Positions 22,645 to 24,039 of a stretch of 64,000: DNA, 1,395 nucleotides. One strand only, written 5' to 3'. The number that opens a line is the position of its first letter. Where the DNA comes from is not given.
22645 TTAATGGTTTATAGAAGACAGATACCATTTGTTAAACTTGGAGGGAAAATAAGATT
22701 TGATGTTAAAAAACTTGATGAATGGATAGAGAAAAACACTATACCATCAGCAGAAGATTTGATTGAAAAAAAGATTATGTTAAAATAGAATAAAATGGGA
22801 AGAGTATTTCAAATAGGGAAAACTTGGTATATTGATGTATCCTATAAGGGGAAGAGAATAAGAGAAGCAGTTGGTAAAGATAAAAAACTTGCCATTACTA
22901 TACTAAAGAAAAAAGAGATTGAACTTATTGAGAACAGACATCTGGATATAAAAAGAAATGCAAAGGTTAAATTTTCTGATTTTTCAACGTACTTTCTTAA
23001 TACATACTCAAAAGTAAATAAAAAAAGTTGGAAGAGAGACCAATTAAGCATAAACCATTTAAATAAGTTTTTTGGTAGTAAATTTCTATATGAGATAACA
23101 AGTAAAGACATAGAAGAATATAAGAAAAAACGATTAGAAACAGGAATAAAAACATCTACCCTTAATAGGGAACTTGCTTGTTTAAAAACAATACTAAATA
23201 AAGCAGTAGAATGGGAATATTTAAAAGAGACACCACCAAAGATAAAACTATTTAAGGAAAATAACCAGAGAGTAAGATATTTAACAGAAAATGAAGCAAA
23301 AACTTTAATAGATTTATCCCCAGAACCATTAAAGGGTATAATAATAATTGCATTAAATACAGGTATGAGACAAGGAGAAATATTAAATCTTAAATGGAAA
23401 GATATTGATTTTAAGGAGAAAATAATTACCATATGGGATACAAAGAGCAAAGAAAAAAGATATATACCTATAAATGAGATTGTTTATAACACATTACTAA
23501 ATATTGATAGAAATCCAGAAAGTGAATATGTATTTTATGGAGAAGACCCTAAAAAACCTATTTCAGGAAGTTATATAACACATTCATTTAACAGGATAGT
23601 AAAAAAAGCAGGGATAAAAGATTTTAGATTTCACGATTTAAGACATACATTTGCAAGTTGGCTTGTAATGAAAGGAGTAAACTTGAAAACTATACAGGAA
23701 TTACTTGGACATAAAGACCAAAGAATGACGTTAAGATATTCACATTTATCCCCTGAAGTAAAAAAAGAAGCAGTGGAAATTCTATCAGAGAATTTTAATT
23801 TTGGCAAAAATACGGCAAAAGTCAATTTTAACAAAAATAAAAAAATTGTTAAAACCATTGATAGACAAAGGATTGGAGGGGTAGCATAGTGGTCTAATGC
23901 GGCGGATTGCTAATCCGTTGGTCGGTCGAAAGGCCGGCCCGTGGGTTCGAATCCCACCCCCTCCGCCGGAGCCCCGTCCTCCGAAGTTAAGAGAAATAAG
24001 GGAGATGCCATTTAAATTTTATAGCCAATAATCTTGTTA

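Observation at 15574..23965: Integrative element inserted into tRNA-Ser(GCU) so that the element supplies the 5' half of the tRNA and the integrase gene overlaps the tRNA 5' end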

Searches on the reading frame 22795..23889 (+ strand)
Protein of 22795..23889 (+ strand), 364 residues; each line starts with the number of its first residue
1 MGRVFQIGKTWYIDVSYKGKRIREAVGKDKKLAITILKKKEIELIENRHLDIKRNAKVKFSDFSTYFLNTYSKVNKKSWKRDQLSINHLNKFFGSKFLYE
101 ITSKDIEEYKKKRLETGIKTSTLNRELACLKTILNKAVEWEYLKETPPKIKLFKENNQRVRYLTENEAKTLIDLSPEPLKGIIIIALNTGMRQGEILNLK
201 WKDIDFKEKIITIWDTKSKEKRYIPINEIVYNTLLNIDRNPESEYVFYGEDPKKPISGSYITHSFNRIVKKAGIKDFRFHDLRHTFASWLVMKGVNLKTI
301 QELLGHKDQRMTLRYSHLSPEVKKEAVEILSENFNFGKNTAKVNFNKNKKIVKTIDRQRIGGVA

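Call 8: search_protein_families(library=pfam, proteins=[window:22795-23889:+], max_evalue=0.01)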
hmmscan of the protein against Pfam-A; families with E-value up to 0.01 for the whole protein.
window:22795-23889:+ (364 aa): 5 families
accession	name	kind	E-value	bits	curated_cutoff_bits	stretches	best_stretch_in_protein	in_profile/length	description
PF00589.27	Phage_integrase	-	1.5e-41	142.5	27.1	1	162-320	2-170/172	Phage integrase family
PF24624.1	Int_N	-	3.7e-08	34.4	27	1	62-148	7-92/100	Phage integrase, N-terminal domain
PF13102.12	Phage_int_SAM_5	-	2.3e-06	28.3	22.3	1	60-149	2-95/98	Phage integrase SAM-like domain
PF12834.13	Phage_int_SAM_2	-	0.0029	18.6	22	0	100-137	48-85/91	Phage integrase, N-terminal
PF02899.23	Phage_int_SAM_1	-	0.0095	16.6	22.3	0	86-133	26-75/83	Phage integrase, N-terminal SAM-like domain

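Call 13: find_encoding_contigs(protein=window:22795-23889:+, flank=10000, max_places=10)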
Protein window:22795-23889:+ (364 aa): 1 contig read that carries it; 1 place shown.
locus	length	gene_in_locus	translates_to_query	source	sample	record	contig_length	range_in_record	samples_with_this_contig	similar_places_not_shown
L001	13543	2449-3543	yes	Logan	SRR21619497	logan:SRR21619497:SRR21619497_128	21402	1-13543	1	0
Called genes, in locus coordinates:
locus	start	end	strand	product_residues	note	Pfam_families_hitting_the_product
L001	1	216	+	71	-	?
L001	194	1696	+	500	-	-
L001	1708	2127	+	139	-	-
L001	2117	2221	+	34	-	-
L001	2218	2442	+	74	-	PF12728:HTH_17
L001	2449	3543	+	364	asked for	PF24624:Int_N, PF13102:Phage_int_SAM_5 (weak), PF00589:Phage_integrase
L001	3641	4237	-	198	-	PF03458:Gly_transporter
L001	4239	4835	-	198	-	PF07963:N_methyl (weak)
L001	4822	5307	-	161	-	-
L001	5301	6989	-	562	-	-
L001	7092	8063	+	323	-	PF01073:3Beta_HSD, PF01370:Epimerase, PF02719:Polysacc_synt_2, PF04321:RmlD_sub_bind, PF05368:NmrA (faint), PF16363:GDP_Man_Dehyd, PF07993:NAD_binding_4 (weak)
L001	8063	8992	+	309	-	PF00106:adh_short (weak), PF01073:3Beta_HSD, PF01370:Epimerase, PF02719:Polysacc_synt_2, PF04321:RmlD_sub_bind, PF07993:NAD_binding_4 (faint), PF16363:GDP_Man_Dehyd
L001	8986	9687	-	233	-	PF07963:N_methyl (weak), PF07596:SBP_bac_10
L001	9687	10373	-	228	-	PF13646:HEAT_2 (faint)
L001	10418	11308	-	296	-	PF01351:RNase_HII (faint)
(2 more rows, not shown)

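Call 15: find_homologous_proteins(query=window:22795-23889:+, max_evalue=1e-20)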
Query window:22795-23889:+ (364 aa): 6761 proteins with E <= 1e-20 among 8000 candidates; the best 120 are listed.
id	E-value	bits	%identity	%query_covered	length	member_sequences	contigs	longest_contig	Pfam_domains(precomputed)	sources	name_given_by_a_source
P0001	2.0e-236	802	100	100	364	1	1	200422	PF13102.13,PF00589.28,PF24624.2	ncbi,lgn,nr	ncbi:MAG: tyrosine-type recombinase/integrase [Candidatus Omnitrophica bacterium]|nr:tyrosine-type r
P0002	1.4e-182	625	76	99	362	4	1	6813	PF13102.13,PF00589.28,PF24624.2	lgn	-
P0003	1.6e-163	562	70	100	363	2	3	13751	PF00589.28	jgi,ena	-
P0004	7.3e-152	524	71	91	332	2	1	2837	PF13102.13,PF00589.28,PF24624.2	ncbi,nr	ncbi:MAG TPA: tyrosine-type recombinase/integrase, partial [Candidatus Paceibacterota bacterium]|nr:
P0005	1.1e-146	506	67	100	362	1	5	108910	PF13102.13,PF00589.28,PF24624.2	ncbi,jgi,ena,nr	ncbi:MAG TPA: tyrosine-type recombinase/integrase [bacterium]|nr:tyrosine-type recombinase/integrase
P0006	2.7e-142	492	63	98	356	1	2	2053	PF00589.28,PF24624.2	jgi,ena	-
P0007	5.9e-142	491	64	98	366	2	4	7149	PF00589.28,PF24624.2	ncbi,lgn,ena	-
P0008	7.4e-141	487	67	91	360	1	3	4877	PF00589.28,PF24624.2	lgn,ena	-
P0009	7.5e-141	487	65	100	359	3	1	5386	PF13102.13,PF00589.28,PF24624.2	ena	-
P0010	7.6e-141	487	68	98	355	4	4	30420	PF00589.28,PF24624.2,PF22823.3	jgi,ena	jgi:integrase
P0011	6.1e-140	484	69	93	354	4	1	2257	PF00589.28,PF24624.2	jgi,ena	-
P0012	9.1e-140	484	68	97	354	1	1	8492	PF00589.28,PF24624.2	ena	-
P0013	4.8e-139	481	70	92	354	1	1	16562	PF00589.28,PF24624.2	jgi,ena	-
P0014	1.8e-137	476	69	93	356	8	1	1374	PF00589.28,PF24624.2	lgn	-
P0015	8.3e-136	471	65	98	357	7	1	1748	PF00589.28,PF24624.2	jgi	jgi:integrase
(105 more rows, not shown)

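Call 18: find_related_loci(query=A2, collection=genome_contigs, flank=10000)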
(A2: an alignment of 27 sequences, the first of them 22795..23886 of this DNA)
Query A2 (364 aa) in genome_contigs; peptide patterns used: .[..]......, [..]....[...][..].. (x = any residue, [..] = any of these).
600 stretches matched a pattern (row limit reached: there are more); 576 encode a relative of the query (tblastn E <= 1e-3); the best 80 are kept; 80 distinct loci.
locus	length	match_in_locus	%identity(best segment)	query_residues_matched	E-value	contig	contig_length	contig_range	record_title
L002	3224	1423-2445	47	8-341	5e-97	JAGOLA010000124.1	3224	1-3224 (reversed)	MAG: Candidatus Omnitrophota bacterium isolate Go_SlDig_bin_159 Go_SlDig_115365_length_3224_cov_3.587665, whole genome s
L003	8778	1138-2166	46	1-341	4e-95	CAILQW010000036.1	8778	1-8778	MAG: Candidatus Omnitrophica bacterium isolate AM4_bin-704 genome assembly, contig: bin-704:36/67, whole genome shotgun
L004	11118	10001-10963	49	8-331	3e-95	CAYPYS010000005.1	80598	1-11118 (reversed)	MAG TPA_asm: uncultured Planctomycetia bacterium isolate binchicken_co65_28 genome assembly, contig: NODE_1019_length_80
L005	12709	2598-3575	49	5-335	2e-93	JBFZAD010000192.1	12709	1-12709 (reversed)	MAG: Candidatus Omnitrophota bacterium isolate PPR_0458 k121_2418910, whole genome shotgun sequence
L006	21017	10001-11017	44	1-331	6e-86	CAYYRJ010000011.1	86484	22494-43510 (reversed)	MAG TPA_asm: uncultured Planctomycetales bacterium isolate SRP278252_co1_150 genome assembly, contig: NODE_288_length_86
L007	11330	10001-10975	44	1-328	4e-85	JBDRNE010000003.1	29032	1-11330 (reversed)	MAG: Candidatus Omnitrophota bacterium isolate MEGAHIT-group-1.87 k141_8782, whole genome shotgun sequence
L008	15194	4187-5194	44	3-343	9e-85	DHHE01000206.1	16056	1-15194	MAG TPA_asm: bacterium UBP2_UBA4780 isolate UBA4780 UBA4780_contig_5797, whole genome shotgun sequence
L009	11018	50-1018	49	10-327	3e-84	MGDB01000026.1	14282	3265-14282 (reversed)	MAG: Candidatus Schekmanbacteria bacterium GWA2_38_11 gwa2_scaffold_12837, whole genome shotgun sequence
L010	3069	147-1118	45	4-327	2e-85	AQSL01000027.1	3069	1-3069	Candidatus Latescibacter anaerobius SCGC AAA252-E07 A252E7DRAFT_contig_137_0.138_C, whole genome shotgun sequence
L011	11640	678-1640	44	4-330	3e-81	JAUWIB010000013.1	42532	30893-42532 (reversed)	MAG: bacterium isolate CSMAG_2283 CSMAG_2283_k141_1923766_length_42532_cov_11.9886, whole genome shotgun sequence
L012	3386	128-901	51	75-335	2e-78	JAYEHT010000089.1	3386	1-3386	MAG: Candidatus Aerophobetes bacterium isolate MAG210 MAG210_89, whole genome shotgun sequence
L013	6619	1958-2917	40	8-330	2e-77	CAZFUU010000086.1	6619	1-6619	MAG TPA_asm: uncultured bacterium isolate SRP263991_co7_896 genome assembly, contig: NODE_25727_length_6619_cov_3.766758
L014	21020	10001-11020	43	1-342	9e-77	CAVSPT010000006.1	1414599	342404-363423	MAG: Candidatus Aminicenantes bacterium isolate MFD01476.bin.1.151 genome assembly, contig: contig_42089, whole genome s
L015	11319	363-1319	43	11-330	2e-76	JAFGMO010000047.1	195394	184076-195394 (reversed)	MAG: Candidatus Aminicenantes bacterium isolate Zod_Metabat.480 k87_6050016, whole genome shotgun sequence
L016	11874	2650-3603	41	11-336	4e-76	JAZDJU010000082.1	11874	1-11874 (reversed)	MAG: Candidatus Omnitrophota bacterium isolate MEGAHIT-group-0.500 k141_1633604, whole genome shotgun sequence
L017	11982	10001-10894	48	48-343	2e-75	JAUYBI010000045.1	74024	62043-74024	MAG: Candidatus Omnitrophota bacterium isolate C19_metabat.bin.11_sub C19_k141_4830, whole genome shotgun sequence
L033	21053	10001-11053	36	1-359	1e-65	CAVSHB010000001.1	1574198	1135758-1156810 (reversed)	MAG: uncultured Nitrospiraceae bacterium isolate MFD01476.bin.1.136 genome assembly, contig: contig_11828, whole genome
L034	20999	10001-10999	41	1-330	7e-65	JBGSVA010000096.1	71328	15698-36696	MAG: Thermodesulfobacteriota bacterium isolate JTS-AC446 k141_624306, whole genome shotgun sequence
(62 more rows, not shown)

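Call 35: find_encoding_contigs(protein=P0005, flank=10000, max_places=5)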
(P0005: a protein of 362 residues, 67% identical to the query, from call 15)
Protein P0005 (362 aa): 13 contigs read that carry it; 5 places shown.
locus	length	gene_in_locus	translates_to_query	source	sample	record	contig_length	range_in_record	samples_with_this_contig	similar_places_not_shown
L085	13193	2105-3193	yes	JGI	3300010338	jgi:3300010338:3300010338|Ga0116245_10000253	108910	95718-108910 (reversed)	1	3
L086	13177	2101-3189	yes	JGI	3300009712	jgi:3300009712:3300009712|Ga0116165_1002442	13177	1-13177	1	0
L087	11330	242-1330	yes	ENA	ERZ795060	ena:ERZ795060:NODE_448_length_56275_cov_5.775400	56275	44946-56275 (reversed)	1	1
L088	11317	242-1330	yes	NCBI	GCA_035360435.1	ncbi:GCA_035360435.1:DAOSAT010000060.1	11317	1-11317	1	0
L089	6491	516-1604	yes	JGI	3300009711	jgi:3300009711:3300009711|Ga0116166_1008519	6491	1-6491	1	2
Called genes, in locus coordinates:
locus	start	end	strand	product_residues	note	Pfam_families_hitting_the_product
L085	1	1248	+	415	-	PF27228:MTBMA_p00010_2nd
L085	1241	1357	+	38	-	-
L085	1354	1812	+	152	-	-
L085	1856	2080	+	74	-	PF12728:HTH_17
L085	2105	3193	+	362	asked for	PF24624:Int_N, PF13102:Phage_int_SAM_5 (weak), PF00589:Phage_integrase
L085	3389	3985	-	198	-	PF03458:Gly_transporter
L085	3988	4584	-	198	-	-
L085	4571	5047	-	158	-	PF07963:N_methyl (weak)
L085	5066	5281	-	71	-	PF07927:HicA_toxin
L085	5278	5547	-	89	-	PF21748:UPF0150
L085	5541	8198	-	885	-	-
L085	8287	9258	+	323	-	PF01073:3Beta_HSD, PF01370:Epimerase, PF02719:Polysacc_synt_2, PF04321:RmlD_sub_bind, PF16363:GDP_Man_Dehyd, PF07993:NAD_binding_4 (weak)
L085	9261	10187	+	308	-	PF01073:3Beta_HSD, PF01370:Epimerase, PF02719:Polysacc_synt_2, PF04321:RmlD_sub_bind, PF16363:GDP_Man_Dehyd, PF07993:NAD_binding_4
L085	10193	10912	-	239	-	PF07963:N_methyl (weak), PF07596:SBP_bac_10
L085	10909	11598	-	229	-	PF13646:HEAT_2 (faint)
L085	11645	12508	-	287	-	PF01351:RNase_HII (faint)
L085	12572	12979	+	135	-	PF02472:ExbD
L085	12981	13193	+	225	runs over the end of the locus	PF03544:TonB_C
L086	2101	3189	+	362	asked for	PF24624:Int_N, PF13102:Phage_int_SAM_5 (weak), PF00589:Phage_integrase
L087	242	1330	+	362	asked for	PF24624:Int_N, PF13102:Phage_int_SAM_5 (weak), PF00589:Phage_integrase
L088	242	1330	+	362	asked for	PF24624:Int_N, PF13102:Phage_int_SAM_5 (weak), PF00589:Phage_integrase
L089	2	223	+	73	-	?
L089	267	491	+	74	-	PF12728:HTH_17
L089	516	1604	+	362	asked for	PF24624:Int_N, PF13102:Phage_int_SAM_5 (weak), PF00589:Phage_integrase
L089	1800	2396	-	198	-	PF03458:Gly_transporter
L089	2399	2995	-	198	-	-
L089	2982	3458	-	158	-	PF07963:N_methyl (weak)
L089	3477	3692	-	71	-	PF07927:HicA_toxin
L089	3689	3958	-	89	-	PF21748:UPF0150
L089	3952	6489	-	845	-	?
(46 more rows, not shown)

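Call 48: search_protein_families(library=pfam, proteins=[L034:11887-13455:+, L034:14649-15158:+, L034:11569-11796:+, L009:3053-3958:+, L009:1446-1952:-, L009:1961-2242:-, L034:8320-9189:+, L034:9472-9933:+], max_evalue=0.001)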
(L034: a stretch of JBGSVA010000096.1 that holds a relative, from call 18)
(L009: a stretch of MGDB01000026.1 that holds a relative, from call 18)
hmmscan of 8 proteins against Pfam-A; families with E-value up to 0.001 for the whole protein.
L034:11887-13455:+ (522 aa): 1 family
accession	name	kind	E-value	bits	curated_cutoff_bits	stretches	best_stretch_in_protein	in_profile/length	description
PF00881.29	Nitroreductase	-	7e-14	52.8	23.5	2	154-243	79-166/167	Nitroreductase family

L034:14649-15158:+ (169 aa): 1 family
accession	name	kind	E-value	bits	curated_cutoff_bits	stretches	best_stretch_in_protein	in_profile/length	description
PF00484.24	Pro_CA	-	7.7e-13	49.4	25.7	1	34-162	2-155/156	Carbonic anhydrase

L034:11569-11796:+ (75 aa): 0 families

L009:3053-3958:+ (301 aa): 0 families

L009:1446-1952:- (168 aa): 1 family
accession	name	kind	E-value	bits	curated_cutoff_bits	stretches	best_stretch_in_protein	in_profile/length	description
PF11848.13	DUF3368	-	8e-12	45.3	27.3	1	118-164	1-45/46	Domain of unknown function (DUF3368)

L009:1961-2242:- (93 aa): 1 family
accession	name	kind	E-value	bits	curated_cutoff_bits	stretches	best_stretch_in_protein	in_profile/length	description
PF03683.19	UPF0175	-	9.2e-12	44.9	27.9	1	12-86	2-75/75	Uncharacterised protein family (UPF0175)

L034:8320-9189:+ (289 aa): 0 families

L034:9472-9933:+ (153 aa): 0 families

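Call 56: search_protein_families(library=pfam, proteins=[L007:6398-8359:+, L007:8349-8909:+, L007:5079-5819:+, L007:1793-2428:+, L017:7160-8968:+, L017:8970-9368:+, L033:4822-6156:+, L033:6162-7118:+, L033:7319-8080:+, L033:8493-9674:+], max_evalue=0.001)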
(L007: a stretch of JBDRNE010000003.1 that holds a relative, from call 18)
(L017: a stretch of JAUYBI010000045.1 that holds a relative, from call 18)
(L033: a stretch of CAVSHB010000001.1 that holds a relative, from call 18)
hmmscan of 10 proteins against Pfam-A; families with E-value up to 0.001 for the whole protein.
L007:6398-8359:+ (653 aa): 2 families
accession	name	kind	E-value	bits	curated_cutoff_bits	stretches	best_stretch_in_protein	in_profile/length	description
PF09250.16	Prim-Pol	-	3.8e-13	50.6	22.8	1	22-155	7-153/158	Bifunctional DNA primase/polymerase, N-terminal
PF19263.5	DUF5906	-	9.7e-11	42.8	27.6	1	383-496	2-114/114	Family of unknown function (DUF5906)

L007:8349-8909:+ (186 aa): 0 families

L007:5079-5819:+ (246 aa): 0 families

L007:1793-2428:+ (211 aa): 0 families

L017:7160-8968:+ (602 aa): 3 families
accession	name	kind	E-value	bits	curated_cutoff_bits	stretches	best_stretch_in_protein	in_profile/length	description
PF02543.21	Carbam_trans_N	-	1.8e-99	333.9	24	1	2-339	1-346/346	Carbamoyltransferase N-terminus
PF16861.10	Carbam_trans_C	-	1.1e-71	240.3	27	1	398-583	2-170/170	Carbamoyltransferase C-terminus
PF00814.31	TsaD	-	0.00099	19.3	24.8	0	260-306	184-230/264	tRNA N6-adenosine threonylcarbamoyltransferase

L017:8970-9368:+ (132 aa): 1 family
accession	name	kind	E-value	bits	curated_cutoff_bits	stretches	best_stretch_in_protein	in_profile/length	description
PF19588.4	SxtJ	-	8e-07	30.2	24.4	1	13-104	5-97/99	Saxitoxin biosynthesis operon protein SxtJ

L033:4822-6156:+ (444 aa): 2 families
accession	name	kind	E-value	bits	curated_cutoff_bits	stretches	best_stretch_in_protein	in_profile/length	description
PF04055.27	Radical_SAM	-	4.2e-15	56.7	29.5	1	196-353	4-160/166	Radical SAM superfamily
PF02310.24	B12-binding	-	5.2e-06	26.7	32.1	1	56-132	41-120/121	B12 binding domain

L033:6162-7118:+ (318 aa): 0 families

L033:7319-8080:+ (253 aa): 0 families

L033:8493-9674:+ (393 aa): 1 family
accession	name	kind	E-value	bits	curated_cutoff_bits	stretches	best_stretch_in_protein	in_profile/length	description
PF05144.20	Phage_CRI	-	4.6e-11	43.3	21.7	1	1-230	1-219/232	Replication-associated protein G2P N-terminal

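Call 57: search_protein_families(library=phrogs, proteins=[window:22795-23889:+], max_evalue=0.001)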
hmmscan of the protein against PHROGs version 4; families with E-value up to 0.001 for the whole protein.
window:22795-23889:+ (364 aa): 12 families
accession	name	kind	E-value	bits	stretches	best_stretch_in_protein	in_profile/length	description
phrog_1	-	integration and excision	5e-84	284.7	1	8-340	121-457/611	integrase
phrog_216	-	integration and excision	1.8e-49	169.5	1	110-332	4-238/301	integrase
phrog_7685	-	integration and excision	1.3e-17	65.2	1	217-332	123-237/240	integrase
phrog_37709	-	unknown function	1.6e-17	64.5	1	104-213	6-111/116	-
phrog_35951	-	unknown function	1e-15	59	1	265-341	9-86/97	-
phrog_7269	-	integration and excision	2e-10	41.5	1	267-327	19-78/89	integrase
phrog_25190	-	integration and excision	4.9e-08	34.3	1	255-329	25-100/109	integrase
phrog_22184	-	unknown function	2.4e-07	31.5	1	38-221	49-251/254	-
phrog_7244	-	integration and excision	2.9e-06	27.7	1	73-205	90-224/263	integrase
phrog_34557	-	integration and excision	0.00012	22.9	0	259-325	108-173/183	integrase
phrog_23271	-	unknown function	0.00017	22.5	1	280-322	12-54/67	-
phrog_10426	-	integration and excision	0.00036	21.4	0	4-106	3-103/193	integrase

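Call 60: find_related_loci(query=A2, collection=viral_contigs, flank=10000)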
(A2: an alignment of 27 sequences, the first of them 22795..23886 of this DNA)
Query A2 (364 aa) in viral_contigs; peptide patterns used: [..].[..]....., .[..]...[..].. (x = any residue, [..] = any of these).
600 stretches matched a pattern (row limit reached: there are more); 595 encode a relative of the query (tblastn E <= 1e-3); the best 80 are kept; 80 distinct loci.
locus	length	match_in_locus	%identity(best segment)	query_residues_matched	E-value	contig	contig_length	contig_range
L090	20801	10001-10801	40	67-333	4e-58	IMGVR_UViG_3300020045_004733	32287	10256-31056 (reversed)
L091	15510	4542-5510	39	11-331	2e-56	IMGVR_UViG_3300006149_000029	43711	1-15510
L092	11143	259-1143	36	50-330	4e-54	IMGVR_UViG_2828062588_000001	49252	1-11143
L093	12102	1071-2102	33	4-332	2e-51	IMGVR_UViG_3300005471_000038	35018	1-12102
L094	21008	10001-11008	36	4-335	8e-51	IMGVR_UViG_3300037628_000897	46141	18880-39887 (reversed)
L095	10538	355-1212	39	85-330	2e-50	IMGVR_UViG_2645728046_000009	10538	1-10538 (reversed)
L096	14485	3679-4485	40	93-330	3e-49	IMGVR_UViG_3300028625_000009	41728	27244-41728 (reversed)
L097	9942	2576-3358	39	70-331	7e-49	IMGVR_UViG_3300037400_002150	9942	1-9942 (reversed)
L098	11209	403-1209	37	98-330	2e-48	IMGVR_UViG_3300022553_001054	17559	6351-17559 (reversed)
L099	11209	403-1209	37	98-330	1e-48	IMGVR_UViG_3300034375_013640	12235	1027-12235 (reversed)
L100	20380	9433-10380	36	4-330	1e-48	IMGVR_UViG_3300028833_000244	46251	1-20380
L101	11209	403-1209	36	98-330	1e-48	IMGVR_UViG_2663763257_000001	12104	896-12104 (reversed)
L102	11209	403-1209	37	98-330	3e-48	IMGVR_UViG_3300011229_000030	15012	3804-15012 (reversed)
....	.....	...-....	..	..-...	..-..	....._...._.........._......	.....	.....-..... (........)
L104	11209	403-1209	36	98-330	2e-47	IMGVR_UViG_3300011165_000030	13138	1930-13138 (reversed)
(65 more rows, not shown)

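Call 63: find_encoding_contigs(protein=P0003, flank=10000, max_places=4)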
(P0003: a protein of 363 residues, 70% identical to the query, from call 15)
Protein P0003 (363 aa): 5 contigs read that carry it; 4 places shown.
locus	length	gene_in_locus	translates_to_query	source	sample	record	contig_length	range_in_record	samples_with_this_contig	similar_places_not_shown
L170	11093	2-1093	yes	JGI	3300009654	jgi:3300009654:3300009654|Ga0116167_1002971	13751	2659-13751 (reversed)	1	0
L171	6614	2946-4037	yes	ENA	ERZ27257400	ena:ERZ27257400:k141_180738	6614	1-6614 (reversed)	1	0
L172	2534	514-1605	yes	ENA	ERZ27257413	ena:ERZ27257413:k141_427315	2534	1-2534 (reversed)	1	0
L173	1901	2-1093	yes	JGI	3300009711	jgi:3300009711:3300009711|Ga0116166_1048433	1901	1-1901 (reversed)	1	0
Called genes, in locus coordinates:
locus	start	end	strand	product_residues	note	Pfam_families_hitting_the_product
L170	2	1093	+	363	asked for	PF00589:Phage_integrase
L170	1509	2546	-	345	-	PF06452:CBM9_1 (weak)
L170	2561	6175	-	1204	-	PF02449:Glyco_hydro_42, PF08532:Glyco_hydro_42M (weak)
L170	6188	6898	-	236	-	-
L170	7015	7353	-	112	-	-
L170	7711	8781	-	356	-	PF00392:GntR, PF08220:HTH_DeoR (weak), PF00532:Peripla_BP_1, PF13377:Peripla_BP_3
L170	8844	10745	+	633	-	PF19773:DUF6259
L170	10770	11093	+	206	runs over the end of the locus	-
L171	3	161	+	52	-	?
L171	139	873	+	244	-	PF01807:Zn_ribbon_DnaG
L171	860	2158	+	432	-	-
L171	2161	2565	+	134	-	-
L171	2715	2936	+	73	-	PF12728:HTH_17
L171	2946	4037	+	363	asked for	PF00589:Phage_integrase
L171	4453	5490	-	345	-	PF06452:CBM9_1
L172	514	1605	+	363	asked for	PF00589:Phage_integrase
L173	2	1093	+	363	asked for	PF00589:Phage_integrase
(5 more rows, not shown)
